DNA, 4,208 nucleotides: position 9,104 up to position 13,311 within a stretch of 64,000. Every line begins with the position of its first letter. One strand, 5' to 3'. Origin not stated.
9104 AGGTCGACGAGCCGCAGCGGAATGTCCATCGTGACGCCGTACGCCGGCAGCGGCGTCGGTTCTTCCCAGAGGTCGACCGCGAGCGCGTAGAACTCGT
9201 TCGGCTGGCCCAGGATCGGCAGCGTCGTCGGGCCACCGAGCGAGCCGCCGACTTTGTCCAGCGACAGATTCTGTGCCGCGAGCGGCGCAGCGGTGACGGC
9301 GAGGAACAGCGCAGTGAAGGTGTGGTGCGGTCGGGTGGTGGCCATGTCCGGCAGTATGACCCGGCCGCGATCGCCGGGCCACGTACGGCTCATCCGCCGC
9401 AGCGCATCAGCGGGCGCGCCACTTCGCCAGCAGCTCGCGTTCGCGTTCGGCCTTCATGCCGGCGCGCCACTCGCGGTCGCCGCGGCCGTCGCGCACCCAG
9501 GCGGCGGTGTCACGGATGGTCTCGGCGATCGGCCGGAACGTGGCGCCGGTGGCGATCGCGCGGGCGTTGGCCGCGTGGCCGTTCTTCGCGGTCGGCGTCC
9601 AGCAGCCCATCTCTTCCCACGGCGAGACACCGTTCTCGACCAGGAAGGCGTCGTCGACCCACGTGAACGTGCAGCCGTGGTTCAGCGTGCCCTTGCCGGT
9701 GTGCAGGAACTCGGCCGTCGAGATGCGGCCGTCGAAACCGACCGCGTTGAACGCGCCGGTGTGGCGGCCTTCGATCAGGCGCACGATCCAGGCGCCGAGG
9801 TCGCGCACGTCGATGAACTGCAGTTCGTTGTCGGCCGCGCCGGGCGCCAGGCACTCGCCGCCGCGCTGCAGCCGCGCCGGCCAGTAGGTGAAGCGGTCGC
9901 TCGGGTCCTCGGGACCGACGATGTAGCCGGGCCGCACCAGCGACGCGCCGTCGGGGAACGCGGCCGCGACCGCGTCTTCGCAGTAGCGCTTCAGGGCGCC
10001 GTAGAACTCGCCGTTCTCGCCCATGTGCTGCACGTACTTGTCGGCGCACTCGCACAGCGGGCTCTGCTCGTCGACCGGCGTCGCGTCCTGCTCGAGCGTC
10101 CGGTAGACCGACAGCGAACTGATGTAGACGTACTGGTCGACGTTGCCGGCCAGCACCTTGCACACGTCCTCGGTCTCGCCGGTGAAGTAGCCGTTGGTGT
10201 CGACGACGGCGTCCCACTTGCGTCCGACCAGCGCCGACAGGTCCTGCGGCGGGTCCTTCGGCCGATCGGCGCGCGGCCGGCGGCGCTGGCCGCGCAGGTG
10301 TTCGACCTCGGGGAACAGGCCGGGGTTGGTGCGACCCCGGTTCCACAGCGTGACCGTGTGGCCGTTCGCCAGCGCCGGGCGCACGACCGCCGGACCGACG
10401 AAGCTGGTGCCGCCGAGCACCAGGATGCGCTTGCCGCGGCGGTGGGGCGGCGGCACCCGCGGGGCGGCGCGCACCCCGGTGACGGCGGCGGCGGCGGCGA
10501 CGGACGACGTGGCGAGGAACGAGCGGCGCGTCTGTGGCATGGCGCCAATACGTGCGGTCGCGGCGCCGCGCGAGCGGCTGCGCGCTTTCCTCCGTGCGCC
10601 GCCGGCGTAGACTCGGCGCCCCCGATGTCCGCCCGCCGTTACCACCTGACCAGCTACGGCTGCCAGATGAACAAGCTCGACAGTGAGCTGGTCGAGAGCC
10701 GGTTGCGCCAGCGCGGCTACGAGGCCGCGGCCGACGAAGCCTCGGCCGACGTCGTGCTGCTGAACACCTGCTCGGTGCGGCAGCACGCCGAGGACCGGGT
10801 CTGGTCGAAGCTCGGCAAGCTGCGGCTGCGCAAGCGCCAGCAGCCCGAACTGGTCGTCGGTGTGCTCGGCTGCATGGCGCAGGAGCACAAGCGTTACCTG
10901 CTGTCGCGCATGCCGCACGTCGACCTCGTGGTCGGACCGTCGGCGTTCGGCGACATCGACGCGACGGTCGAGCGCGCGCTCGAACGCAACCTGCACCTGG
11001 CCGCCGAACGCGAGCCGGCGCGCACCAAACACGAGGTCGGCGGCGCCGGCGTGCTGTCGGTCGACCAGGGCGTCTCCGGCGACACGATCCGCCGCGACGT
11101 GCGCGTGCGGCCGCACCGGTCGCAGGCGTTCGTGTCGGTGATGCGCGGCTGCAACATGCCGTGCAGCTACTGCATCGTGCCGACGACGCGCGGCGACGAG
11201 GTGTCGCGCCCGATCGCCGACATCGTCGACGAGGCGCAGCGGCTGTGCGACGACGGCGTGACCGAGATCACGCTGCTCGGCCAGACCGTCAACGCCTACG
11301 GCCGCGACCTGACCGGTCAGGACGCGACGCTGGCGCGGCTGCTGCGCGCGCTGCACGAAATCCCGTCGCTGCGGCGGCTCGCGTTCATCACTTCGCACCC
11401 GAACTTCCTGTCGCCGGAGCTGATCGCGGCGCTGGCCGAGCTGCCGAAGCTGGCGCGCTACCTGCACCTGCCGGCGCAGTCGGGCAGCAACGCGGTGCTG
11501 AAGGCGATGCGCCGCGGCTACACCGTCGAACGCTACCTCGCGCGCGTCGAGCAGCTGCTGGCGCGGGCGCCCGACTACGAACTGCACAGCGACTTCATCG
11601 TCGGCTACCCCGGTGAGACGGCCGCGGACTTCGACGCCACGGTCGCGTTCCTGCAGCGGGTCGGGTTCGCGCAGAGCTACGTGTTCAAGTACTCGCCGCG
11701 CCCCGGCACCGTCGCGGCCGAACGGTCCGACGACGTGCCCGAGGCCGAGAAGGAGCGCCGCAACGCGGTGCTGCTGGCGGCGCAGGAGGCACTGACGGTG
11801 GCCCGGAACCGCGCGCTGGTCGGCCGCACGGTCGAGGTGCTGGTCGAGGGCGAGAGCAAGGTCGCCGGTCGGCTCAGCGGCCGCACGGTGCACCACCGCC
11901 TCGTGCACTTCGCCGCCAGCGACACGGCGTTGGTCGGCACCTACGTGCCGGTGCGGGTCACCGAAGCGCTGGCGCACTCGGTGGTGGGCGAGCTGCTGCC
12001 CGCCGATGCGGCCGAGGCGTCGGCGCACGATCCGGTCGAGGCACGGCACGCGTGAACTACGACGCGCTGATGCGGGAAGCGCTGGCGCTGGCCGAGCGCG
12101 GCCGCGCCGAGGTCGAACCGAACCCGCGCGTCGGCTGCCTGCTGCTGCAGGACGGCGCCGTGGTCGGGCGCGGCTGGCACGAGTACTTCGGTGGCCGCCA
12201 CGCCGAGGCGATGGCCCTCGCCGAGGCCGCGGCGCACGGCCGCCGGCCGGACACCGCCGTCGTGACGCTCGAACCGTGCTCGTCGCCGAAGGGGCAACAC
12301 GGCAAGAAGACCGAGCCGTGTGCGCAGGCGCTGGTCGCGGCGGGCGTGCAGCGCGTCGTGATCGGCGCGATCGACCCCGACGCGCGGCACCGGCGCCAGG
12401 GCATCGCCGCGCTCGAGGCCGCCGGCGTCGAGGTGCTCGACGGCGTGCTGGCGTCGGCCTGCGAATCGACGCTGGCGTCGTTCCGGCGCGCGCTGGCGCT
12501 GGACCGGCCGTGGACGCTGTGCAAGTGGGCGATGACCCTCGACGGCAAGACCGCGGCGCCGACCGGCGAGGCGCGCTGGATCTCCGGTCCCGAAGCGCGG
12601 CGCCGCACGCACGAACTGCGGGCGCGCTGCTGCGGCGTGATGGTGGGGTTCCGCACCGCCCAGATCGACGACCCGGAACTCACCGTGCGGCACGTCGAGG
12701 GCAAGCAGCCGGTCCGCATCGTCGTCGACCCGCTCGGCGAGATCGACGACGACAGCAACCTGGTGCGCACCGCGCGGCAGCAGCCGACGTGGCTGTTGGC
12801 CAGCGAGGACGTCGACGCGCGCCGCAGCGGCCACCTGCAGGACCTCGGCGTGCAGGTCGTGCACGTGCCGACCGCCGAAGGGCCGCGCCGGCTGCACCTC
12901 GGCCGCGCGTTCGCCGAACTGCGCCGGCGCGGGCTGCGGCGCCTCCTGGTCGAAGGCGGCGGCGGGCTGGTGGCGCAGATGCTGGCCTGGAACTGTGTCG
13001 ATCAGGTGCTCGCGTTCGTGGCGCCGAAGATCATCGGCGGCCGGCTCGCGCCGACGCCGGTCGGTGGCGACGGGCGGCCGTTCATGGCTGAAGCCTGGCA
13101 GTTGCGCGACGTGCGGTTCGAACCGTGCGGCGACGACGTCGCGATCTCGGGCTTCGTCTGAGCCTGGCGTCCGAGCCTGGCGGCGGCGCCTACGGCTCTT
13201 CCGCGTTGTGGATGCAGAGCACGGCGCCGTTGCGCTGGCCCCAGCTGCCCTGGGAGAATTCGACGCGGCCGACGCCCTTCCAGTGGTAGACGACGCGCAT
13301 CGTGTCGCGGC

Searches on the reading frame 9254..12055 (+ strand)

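Call 72: search_protein_families(library=pfam, proteins=[window:9254-12055:+], max_evalue=0.00001)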
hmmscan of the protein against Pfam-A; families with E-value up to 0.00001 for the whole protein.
window:9254-12055:+ (933 aa): 3 families
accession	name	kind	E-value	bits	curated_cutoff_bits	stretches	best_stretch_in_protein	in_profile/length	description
PF00919.26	UPF0004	-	5.1e-29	100.6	27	1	462-561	1-98/98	Uncharacterized protein family UPF0004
PF04055.27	Radical_SAM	-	2e-26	93.6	29.5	1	627-800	1-166/166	Radical SAM superfamily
PF01938.26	TRAM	-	4.3e-07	30.1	21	1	854-915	2-61/61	TRAM domain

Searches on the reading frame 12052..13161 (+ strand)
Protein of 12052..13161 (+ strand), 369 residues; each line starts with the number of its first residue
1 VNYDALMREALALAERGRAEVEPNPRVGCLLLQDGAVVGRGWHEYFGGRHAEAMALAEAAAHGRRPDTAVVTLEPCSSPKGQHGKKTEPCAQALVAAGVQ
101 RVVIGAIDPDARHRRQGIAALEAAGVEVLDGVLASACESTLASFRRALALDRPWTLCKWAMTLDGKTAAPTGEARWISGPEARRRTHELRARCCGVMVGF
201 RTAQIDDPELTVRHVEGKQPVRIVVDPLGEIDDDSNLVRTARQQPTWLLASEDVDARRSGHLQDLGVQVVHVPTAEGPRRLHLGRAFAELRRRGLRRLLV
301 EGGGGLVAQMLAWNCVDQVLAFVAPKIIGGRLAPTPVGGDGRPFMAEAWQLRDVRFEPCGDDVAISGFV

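Call 72: search_protein_families(library=pfam, proteins=[window:12052-13161:+], max_evalue=0.00001)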
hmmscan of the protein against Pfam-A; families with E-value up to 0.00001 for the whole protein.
window:12052-13161:+ (369 aa): 3 families
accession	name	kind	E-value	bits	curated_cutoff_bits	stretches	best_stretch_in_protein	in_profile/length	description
PF01872.23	RibD_C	-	2e-46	158.7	24.1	1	153-364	1-196/197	RibD C-terminal domain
PF00383.29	dCMP_cyt_deam_1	-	2.1e-16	60.1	25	1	4-105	5-101/102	Cytidine and deoxycytidylate deaminase zinc-binding region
PF14437.12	MafB19-deam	-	4.1e-06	27.2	27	0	1-111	1-106/142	MafB19-like deaminase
